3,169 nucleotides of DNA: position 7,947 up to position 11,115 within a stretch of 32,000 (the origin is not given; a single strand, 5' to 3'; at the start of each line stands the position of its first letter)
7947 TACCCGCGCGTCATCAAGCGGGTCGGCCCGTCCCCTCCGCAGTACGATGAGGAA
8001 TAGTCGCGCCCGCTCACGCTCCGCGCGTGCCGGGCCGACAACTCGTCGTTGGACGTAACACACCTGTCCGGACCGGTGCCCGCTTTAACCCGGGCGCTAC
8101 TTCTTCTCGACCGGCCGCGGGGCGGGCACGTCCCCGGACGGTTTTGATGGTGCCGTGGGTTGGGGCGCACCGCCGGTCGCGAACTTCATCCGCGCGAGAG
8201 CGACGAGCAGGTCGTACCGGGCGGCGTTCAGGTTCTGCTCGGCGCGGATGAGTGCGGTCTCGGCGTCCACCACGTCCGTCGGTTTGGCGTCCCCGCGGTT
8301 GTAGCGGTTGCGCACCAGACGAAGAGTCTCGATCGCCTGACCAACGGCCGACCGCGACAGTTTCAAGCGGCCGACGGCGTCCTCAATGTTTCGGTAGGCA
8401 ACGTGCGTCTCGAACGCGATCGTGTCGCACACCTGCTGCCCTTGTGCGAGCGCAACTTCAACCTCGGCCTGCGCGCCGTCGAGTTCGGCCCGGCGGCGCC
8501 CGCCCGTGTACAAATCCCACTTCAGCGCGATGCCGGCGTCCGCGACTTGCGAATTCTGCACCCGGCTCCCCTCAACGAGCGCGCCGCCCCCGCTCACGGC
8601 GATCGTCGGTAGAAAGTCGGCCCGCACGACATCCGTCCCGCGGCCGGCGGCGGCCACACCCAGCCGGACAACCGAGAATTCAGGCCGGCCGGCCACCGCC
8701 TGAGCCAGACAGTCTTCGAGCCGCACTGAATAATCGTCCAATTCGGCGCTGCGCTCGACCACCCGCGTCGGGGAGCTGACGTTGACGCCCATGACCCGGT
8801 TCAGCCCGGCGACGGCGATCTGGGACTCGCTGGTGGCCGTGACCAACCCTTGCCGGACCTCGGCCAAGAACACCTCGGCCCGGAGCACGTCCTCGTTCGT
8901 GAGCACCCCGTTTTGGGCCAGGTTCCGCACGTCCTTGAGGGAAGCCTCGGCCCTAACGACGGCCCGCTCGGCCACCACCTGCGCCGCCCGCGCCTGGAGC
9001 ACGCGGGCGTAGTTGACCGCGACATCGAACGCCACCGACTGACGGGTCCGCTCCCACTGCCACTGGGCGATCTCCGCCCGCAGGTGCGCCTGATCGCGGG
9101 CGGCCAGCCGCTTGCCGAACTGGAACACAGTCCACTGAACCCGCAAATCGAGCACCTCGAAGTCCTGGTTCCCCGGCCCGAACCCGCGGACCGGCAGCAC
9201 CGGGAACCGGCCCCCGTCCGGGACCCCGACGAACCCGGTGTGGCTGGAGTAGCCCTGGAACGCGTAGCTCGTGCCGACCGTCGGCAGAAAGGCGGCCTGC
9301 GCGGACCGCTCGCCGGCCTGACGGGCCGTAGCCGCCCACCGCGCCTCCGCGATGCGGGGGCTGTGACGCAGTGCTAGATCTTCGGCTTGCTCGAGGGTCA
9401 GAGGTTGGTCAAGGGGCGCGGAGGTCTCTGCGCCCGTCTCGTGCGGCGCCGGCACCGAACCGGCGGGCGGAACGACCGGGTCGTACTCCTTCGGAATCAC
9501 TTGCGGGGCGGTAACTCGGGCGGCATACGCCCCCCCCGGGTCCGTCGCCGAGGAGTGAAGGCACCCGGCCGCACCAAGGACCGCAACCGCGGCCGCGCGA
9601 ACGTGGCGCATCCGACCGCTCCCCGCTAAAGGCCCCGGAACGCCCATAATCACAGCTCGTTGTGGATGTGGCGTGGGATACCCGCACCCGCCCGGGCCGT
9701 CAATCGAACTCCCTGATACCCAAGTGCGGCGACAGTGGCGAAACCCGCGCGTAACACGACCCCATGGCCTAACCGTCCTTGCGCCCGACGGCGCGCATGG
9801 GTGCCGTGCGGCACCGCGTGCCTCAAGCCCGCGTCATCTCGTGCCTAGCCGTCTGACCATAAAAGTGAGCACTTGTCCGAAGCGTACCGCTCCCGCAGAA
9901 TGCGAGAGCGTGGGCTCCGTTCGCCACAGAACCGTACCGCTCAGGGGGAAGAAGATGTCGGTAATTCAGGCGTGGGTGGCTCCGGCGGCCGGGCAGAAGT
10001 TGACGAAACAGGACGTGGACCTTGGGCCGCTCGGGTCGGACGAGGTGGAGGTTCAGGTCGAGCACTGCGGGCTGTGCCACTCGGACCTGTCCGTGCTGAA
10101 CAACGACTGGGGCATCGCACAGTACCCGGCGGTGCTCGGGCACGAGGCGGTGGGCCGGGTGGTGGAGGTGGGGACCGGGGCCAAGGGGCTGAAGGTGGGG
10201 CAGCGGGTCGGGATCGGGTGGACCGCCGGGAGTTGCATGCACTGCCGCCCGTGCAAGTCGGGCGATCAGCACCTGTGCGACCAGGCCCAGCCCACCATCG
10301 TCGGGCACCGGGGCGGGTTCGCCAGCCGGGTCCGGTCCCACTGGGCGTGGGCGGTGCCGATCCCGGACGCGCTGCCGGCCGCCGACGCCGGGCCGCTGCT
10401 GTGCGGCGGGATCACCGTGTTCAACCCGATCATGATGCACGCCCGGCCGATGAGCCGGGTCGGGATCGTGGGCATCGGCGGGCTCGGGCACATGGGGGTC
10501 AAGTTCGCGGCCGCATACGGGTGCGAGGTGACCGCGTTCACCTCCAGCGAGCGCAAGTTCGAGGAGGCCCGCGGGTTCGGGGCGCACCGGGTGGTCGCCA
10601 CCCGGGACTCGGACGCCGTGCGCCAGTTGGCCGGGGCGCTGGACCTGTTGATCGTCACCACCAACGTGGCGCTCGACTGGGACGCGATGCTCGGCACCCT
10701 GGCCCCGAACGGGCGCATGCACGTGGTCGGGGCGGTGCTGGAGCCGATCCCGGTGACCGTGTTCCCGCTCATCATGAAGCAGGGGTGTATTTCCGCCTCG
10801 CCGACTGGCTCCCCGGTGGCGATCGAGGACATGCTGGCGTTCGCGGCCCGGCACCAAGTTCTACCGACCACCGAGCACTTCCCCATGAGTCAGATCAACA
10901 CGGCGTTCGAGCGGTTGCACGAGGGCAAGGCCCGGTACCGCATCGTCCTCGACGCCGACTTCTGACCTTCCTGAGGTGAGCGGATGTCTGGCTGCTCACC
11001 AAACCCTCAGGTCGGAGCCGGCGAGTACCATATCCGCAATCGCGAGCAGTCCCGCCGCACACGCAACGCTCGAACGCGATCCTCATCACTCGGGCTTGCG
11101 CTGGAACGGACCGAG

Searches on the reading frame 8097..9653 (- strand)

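Call 53: search_protein_families(library=pfam, proteins=[window:8097-9653:-], max_evalue=0.001)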
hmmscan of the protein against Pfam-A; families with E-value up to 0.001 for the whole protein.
window:8097-9653:- (518 aa): 1 family
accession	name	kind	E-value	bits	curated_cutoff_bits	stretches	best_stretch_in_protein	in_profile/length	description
PF02321.23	OEP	-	1.7e-60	204.5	22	2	312-494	1-187/187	Outer membrane efflux protein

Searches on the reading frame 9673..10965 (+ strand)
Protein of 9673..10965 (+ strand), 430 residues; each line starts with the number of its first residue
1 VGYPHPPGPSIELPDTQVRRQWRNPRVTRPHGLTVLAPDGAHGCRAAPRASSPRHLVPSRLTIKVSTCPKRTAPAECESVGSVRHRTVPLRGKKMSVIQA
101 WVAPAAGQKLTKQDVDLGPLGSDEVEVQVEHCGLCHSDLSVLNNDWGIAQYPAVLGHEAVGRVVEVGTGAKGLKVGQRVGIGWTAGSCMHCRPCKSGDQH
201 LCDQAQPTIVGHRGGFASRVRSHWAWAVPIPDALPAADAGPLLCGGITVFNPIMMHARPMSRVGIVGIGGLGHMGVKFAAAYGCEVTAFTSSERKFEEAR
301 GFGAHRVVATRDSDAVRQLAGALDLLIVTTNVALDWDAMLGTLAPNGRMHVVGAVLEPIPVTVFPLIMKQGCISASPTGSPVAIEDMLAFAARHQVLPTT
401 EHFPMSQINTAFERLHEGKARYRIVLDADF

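Call 53: search_protein_families(library=pfam, proteins=[window:9673-10965:+], max_evalue=0.001)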
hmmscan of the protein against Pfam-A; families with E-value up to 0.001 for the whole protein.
window:9673-10965:+ (430 aa): 3 families
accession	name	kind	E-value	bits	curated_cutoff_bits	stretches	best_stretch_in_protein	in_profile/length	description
PF08240.17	ADH_N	-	1.1e-27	96.7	23.5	1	122-232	2-104/104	Alcohol dehydrogenase GroES-like domain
PF00107.32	ADH_zinc_N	-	4.3e-21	75.7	31.8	1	270-392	1-128/129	Zinc-binding dehydrogenase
PF13602.12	ADH_zinc_N_2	-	0.00014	23.3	27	1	302-426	1-134/134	Zinc-binding dehydrogenase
